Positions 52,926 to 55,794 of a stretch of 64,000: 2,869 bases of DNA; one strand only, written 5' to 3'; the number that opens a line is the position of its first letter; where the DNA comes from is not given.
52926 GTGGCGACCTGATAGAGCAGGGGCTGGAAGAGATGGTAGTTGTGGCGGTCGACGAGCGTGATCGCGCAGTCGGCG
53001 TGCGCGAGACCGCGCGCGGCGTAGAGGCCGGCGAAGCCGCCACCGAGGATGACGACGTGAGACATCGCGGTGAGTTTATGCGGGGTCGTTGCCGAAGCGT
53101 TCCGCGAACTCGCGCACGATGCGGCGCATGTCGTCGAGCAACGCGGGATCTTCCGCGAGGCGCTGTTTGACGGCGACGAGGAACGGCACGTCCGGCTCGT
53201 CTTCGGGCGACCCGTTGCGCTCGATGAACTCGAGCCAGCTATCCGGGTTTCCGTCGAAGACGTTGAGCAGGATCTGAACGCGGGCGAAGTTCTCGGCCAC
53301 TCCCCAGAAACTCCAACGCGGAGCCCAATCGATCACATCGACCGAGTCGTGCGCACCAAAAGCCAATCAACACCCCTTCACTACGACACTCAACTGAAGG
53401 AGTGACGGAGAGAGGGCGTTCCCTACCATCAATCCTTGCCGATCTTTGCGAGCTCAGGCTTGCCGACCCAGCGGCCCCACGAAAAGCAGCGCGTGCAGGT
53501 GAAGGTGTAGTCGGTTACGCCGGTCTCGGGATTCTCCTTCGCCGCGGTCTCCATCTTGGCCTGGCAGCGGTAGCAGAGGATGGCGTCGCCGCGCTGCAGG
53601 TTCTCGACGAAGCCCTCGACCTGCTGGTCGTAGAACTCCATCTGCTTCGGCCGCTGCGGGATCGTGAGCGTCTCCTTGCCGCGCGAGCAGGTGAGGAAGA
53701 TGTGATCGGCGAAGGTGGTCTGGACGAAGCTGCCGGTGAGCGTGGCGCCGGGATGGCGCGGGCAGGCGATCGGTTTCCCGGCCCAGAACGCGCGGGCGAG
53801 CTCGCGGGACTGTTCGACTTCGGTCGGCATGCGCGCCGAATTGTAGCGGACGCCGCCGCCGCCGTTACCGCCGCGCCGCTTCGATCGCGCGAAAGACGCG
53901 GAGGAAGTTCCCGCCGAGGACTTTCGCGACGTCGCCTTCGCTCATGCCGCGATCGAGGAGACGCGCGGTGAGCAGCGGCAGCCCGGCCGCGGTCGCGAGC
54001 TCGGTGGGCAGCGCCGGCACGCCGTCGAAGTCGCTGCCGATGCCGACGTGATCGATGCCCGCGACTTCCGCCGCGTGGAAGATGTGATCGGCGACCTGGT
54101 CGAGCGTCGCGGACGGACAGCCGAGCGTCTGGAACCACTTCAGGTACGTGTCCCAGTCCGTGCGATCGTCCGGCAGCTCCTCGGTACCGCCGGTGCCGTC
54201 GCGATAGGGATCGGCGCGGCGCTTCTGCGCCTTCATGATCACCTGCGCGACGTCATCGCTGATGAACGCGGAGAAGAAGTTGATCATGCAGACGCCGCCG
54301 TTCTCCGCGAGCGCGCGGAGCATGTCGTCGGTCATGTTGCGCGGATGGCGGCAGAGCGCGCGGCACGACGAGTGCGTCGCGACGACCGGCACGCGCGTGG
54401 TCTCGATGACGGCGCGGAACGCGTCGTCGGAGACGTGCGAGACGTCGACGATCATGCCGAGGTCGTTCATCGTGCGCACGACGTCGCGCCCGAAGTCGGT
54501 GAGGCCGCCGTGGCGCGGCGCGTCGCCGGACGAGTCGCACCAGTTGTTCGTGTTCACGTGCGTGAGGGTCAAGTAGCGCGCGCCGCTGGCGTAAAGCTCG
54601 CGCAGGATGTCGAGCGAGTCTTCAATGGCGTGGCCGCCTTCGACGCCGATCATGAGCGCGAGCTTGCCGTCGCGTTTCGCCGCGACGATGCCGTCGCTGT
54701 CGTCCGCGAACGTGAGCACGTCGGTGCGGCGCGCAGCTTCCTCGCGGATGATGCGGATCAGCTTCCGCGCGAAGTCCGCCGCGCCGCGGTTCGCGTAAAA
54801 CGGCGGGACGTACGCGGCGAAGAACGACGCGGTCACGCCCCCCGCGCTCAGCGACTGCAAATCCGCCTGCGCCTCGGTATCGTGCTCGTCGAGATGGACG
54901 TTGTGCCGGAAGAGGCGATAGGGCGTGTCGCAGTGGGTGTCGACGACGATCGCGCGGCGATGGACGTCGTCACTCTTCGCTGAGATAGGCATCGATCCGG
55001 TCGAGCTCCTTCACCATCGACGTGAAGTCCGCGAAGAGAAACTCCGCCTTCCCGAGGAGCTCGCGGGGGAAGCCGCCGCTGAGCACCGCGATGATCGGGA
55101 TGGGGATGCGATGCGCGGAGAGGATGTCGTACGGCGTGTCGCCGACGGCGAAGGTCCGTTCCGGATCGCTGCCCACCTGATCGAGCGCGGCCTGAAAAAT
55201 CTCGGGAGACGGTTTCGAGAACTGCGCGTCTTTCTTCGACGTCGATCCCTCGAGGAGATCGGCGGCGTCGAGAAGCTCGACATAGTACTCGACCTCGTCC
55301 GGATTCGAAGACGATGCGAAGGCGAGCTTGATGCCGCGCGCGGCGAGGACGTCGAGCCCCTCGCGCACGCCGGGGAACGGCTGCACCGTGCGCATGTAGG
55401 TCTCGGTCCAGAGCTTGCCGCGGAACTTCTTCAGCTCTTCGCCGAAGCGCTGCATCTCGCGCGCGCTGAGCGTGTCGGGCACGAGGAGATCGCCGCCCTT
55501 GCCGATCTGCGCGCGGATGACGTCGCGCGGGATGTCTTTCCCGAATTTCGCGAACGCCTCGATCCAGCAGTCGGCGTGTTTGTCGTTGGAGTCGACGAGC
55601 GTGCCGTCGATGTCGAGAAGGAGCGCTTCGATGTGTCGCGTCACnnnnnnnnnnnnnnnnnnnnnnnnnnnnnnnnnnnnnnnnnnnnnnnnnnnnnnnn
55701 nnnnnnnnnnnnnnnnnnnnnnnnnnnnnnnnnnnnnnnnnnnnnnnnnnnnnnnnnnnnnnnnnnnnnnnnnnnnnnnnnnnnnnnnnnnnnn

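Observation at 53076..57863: Minus-strand cluster: B12-radical SAM, SAM methyltransferase, HAD hydrolase, M19 dipeptidase and two Cys-rich/hypothetical small proteins; uncharacterised modification pathway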

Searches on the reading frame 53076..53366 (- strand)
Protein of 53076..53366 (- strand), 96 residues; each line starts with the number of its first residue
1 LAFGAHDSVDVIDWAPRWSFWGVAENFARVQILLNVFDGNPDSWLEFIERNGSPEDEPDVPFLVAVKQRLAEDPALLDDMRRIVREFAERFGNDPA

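Call 3: search_protein_families(library=pfam, proteins=[window:53076-53366:-], max_evalue=0.01)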
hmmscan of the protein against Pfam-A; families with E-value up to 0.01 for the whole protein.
window:53076-53366:- (96 aa): 0 families

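Call 4: search_protein_families(library=ncbifam, proteins=[window:53076-53366:-], max_evalue=0.01)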
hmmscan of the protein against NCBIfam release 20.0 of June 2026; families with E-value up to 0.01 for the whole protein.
window:53076-53366:- (96 aa): 0 families

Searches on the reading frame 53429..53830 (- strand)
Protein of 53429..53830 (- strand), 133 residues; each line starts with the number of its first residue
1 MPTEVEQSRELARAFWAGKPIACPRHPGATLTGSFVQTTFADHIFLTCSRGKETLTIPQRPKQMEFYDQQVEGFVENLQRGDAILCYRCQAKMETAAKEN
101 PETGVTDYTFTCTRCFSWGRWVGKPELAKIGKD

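Call 3: search_protein_families(library=pfam, proteins=[window:53429-53830:-], max_evalue=0.01)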
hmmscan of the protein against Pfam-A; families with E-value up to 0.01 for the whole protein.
window:53429-53830:- (133 aa): 0 families

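Call 4: search_protein_families(library=ncbifam, proteins=[window:53429-53830:-], max_evalue=0.01)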
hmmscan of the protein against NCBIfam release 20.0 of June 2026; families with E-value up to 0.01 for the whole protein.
window:53429-53830:- (133 aa): 0 families

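Call 46: find_homologous_proteins(query=window:53429-53830:-, max_evalue=0.001)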
Query window:53429-53830:- (133 aa): 518 proteins with E <= 0.001 among 520 candidates; the best 120 are listed.
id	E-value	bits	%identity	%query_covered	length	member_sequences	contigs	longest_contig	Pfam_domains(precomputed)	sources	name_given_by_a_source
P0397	2.5e-79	282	87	100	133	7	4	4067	-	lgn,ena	-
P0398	1.3e-77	276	86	100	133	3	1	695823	-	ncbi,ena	-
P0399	4.5e-77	274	87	99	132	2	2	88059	-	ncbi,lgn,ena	-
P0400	5.2e-77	274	88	100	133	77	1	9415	-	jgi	jgi:hypothetical protein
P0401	9.7e-77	273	88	98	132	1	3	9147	-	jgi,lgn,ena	-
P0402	1.0e-76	273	87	99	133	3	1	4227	-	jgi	jgi:hypothetical protein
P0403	1.2e-76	273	85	100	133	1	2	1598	-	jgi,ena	-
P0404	1.6e-76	272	86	100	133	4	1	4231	-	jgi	-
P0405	1.6e-76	272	86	100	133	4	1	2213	-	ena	-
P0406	1.7e-76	272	86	100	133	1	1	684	-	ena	-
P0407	1.8e-76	272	87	98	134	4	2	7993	-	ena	-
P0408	2.2e-76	272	86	100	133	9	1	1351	-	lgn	-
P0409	2.8e-76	272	84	100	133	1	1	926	-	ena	-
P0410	4.2e-76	271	86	99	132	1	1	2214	-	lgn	-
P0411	4.4e-76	271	85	100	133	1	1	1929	-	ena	-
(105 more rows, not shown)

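Call 54: predict_structure(alignment_id=A1)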
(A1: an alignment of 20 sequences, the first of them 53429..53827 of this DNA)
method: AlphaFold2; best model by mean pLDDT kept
length: 132 residues; sequences in the alignment: 20
mean_pLDDT: 83.9   pTM: 0.51
mean pLDDT of the five models: 83.9, 83.0, 70.4, 69.0, 66.2
residues with pLDDT >= 90: 45; 70-90: 72; 50-70: 12; < 50: 3
segments of 3 or more residues with pLDDT < 50: 130-132
pLDDT, mean of each block of 10 residues (from residue 1): 85 92 93 78 91 81 75 86 85 91 90 85 71 34
secondary structure, 60 per line:
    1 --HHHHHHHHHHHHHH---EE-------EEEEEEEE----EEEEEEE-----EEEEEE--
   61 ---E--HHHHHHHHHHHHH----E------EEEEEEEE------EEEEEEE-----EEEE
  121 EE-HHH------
elements in order: H3-16 E29-36 E41-47 E53-58 H67-79 E91-98 E105-111 E117-122

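Call 57: fold_search(model_id=the predicted structure, library=pdb)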
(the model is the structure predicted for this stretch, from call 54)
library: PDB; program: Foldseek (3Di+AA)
matches with E <= 10: 1175; with E <= 0.001: 0
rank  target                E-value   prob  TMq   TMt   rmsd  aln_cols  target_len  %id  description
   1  1xca_A                5.1e-02  0.44  0.22  0.21  15.7       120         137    9  APO-CELLULAR RETINOIC ACID BINDING PROTEIN II (released 1998-07-01)
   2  7vg2_A                5.1e-02  0.16  0.19  0.05  15.2       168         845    8  Cryo-EM structure of Arabidopsis DCL3 in complex with a 40-bp RNA (released 2021-10-27)
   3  6do6_MODEL_1_A        6.1e-02  0.30  0.22  0.21  16.6       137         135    8  NMR solution structure of wild type apo hFABP1 at 308 K (released 2018-12-26)
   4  5ljb                  6.4e-02  0.21  0.21  0.21  16.7       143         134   10  Crystal structure of holo human CRBP1 (released 2017-01-18)
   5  5ljd                  8.1e-02  0.13  0.18  0.18  16.9       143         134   10  Crystal structure of holo human CRBP1/K40L mutant (released 2017-01-18)
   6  4m6s                  8.6e-02  0.30  0.22  0.22  17.4       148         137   12  Crystal structure of the R111K:R132Y:Y134F:T54V:R59W:A32W mutant of the Cellular Retinoic Acid Binding Protein Type II i (released 2013-10-09)
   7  2g78                  9.1e-02  0.28  0.19  0.19  16.4       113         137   10  Crystal Structure of the R132K:Y134F Mutant of Cellular Retinoic Acid Binding Protein Type II in Complex with All-Trans- (released 2007-04-17)
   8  5lje                  1.0e-01  0.12  0.18  0.18  16.8       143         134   10  Crystal structure of holo human CRBP1/K40L,Q108L mutant (released 2017-01-18)
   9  6k7x_C                1.1e-01  0.25  0.19  0.10  16.0       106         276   12  Human MCU-EMRE complex (released 2020-09-09)
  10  7oxx_A                1.2e-01  0.28  0.21  0.20  16.2       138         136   11  CrabP2 mutant R30AK31A (released 2022-07-13)
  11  7oxx_B                1.2e-01  0.28  0.22  0.22  16.7       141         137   12  CrabP2 mutant R30AK31A (released 2022-07-13)
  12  6mov                  1.4e-01  0.23  0.20  0.19  16.6       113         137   11  Crystal Structure of the All-trans Retinal bound R111K:Y134F:T54V:R132Q:P39Y:R59Y:L121Q Human Cellular Retinoic Acid Bin (released 2019-01-09)
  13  9ext_B                1.4e-01  0.23  0.21  0.09  18.3       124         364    8  Crystal structure of Yeast Clathrin Heavy Chain N-terminal domain bound to APL2/AP-1 Beta peptide (LLDL) (released 2024-11-13)
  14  2qo5                  1.4e-01  0.21  0.21  0.21  16.9       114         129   10  Crystal structure of the cysteine 91 threonine mutant of zebrafish liver bile acid-binding protein complexed with cholic (released 2007-07-31)
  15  6mox                  1.4e-01  0.15  0.20  0.19  18.2       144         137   10  Crystal Structure of the All-trans Retinal-Bound R111K:Y134F:T54V:R132Q:P39Q:R59Y:L121E Human Cellular Retinoic Acid Bin (released 2019-01-09)
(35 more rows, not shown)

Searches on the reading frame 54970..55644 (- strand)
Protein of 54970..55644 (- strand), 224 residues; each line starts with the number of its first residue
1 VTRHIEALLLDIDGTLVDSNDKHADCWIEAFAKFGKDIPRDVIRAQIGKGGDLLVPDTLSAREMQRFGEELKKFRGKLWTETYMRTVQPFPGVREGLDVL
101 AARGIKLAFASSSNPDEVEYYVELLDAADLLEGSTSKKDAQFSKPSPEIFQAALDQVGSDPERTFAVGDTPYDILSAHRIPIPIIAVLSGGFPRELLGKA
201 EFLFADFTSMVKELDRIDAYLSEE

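Call 3: search_protein_families(library=pfam, proteins=[window:54970-55644:-], max_evalue=0.01)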
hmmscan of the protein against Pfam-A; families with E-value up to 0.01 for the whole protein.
window:54970-55644:- (224 aa): 4 families
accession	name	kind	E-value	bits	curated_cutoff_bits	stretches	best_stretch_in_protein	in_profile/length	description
PF13419.12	HAD_2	-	7.2e-29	101.6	23.8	1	9-187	2-178/178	Haloacid dehalogenase-like hydrolase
PF00702.32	Hydrolase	-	4.4e-26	92.9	26.4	1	5-179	1-189/191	haloacid dehalogenase-like hydrolase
PF13242.12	Hydrolase_like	-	7.4e-11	42.3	22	1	143-201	3-62/75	HAD-hyrolase-like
PF12710.13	HAD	-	6.5e-07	30.4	27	1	9-174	2-185/189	haloacid dehalogenase-like hydrolase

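Call 4: search_protein_families(library=ncbifam, proteins=[window:54970-55644:-], max_evalue=0.01)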
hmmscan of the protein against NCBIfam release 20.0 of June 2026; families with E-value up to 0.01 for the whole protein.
window:54970-55644:- (224 aa): 37 families (the best 25 are shown)
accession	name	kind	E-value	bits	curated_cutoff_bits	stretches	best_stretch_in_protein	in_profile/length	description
NF009695.0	PRK13222.1-2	equivalog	3.9e-19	69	225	1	2-188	3-194/226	phosphoglycolate phosphatase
NF009804.0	PRK13288.1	equivalog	1.5e-18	67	218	1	4-179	2-173/215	pyrophosphatase PpaX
TIGR02009.1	PGMB-YQAB-SF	subfamily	2.2e-17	63.9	153.35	1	5-174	1-173/186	beta-phosphoglucomutase family hydrolase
TIGR01449.2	PGP_bact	equivalog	4.1e-17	62.4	180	1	9-190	2-187/213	phosphoglycolate phosphatase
NF053653.1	InDiPhoBT2121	equivalog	5.3e-16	58.8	245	1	6-214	2-215/216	inorganic diphosphatase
NF009697.0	PRK13222.1-4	equivalog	9e-15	54.6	327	1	3-189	5-195/232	phosphoglycolate phosphatase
TIGR02253.1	CTE7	subfamily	2e-14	53.9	169.75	1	5-186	2-193/221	TIGR02253 family HAD-type hydrolase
NF008087.0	PRK10826.1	equivalog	2.5e-14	53.4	191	1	2-177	4-181/222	hexitol phosphatase HxpB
TIGR01428.1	HAD_type_II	equivalog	1.7e-11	44.5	125.4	1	83-180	86-183/197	haloacid dehalogenase type II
TIGR01990.1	bPGM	equivalog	5.8e-11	42.7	189.4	1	5-176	1-175/187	beta-phosphoglucomutase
TIGR01549.1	HAD-SF-IA-v1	subfamily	5.8e-10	39.8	23.3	1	57-179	37-147/149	HAD-IA family hydrolase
NF009694.0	PRK13222.1-1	equivalog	7.7e-10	38.5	415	1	55-186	81-209/252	phosphoglycolate phosphatase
TIGR01454.1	AHBA_synth_RP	hypoth_equivalog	1.9e-09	37.5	246.65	1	10-188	3-175/205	AHBA synthesis associated protein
TIGR03351.1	PhnX-like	hypoth_equivalog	6.6e-09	36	218.9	1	8-200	4-203/220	phosphonatase-like hydrolase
TIGR01509.1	HAD-SF-IA-v3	subfamily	2.5e-08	34.3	29.4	1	88-186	65-153/154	HAD-IA family hydrolase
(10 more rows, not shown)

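Call 66: search_solved_structures(query=window:54970-55644:-, max_evalue=1e-8)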
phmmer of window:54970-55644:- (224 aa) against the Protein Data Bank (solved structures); distinct sequences matched with E-value up to 1e-8: 19.
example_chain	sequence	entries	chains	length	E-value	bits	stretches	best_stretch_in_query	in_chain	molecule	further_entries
3s6j_A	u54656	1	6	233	2.5e-15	59.9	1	7-217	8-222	Hydrolase, haloacid dehalogenase-like family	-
3kbb_A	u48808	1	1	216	4.7e-11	46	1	6-177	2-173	Phosphorylated carbohydrates phosphatase TM_1254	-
2nyv_A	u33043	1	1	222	7.3e-11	45.3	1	6-183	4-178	Phosphoglycolate phosphatase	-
2yy6_A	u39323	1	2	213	1e-10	44.9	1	7-183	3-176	phosphoglycolate phosphatase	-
4ex6_A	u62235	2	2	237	3.1e-10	43.3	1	7-197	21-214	AlnB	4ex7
6q7q_A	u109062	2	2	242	6.5e-10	42.2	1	86-219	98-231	OE1.3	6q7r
6z1k_A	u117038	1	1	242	6.8e-10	42.2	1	73-219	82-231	BH32.6 protein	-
6q7p_A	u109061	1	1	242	1.1e-09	41.4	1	87-219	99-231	OE1.2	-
6z1l_A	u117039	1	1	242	1.2e-09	41.4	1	89-219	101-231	BH32.12 protein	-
8bp1_A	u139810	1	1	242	1.3e-09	41.3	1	73-219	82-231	BHMeHis1.0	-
7o1d_A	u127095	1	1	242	1.3e-09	41.2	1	73-219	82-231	BH32.7 protein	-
6q7n_A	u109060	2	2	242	1.9e-09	40.7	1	87-219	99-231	BH32 | OE1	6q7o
3u26_A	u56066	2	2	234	2.2e-09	40.5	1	86-218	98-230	PF00702 domain protein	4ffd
9eqd_A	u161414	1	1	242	3.2e-09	40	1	116-219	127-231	CT1.5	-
1x42_A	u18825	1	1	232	3.4e-09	39.9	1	81-218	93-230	hypothetical protein PH0459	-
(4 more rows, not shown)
